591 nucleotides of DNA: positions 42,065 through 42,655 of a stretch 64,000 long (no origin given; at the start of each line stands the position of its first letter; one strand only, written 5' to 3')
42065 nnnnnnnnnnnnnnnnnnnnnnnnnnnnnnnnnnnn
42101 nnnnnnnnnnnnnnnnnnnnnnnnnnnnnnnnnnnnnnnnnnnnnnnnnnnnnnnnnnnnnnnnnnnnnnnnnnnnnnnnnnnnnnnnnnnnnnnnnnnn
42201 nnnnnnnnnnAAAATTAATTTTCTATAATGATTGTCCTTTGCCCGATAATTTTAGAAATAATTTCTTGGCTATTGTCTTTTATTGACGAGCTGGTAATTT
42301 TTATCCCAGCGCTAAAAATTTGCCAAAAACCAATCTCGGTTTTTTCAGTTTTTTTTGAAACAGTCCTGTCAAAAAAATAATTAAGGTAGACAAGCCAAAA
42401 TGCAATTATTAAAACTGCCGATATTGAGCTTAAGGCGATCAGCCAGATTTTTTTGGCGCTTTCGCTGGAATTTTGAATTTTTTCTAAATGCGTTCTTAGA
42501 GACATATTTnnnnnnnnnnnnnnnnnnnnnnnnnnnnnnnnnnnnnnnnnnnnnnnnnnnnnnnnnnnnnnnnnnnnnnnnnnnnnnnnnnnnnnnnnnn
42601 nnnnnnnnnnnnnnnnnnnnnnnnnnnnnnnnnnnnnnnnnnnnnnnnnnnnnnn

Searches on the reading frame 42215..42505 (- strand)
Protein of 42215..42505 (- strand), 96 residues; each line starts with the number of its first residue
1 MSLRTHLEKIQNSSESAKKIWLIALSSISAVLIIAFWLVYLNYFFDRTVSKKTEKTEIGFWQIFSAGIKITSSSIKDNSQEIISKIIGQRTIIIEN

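Call 7: search_protein_families(library=pfam, proteins=[window:42215-42505:-], max_evalue=0.001)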
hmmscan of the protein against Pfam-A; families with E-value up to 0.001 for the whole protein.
window:42215-42505:- (96 aa): 0 families

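Call 73: search_protein_families(library=pfam, proteins=[window:42215-42505:-], max_evalue=0.1)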
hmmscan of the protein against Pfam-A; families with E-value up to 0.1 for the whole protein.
window:42215-42505:- (96 aa): 1 family
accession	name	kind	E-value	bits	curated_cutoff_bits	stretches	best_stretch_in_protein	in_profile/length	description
PF00895.25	ATP-synt_8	-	0.027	15.3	23.4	1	20-57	8-45/55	ATP synthase protein 8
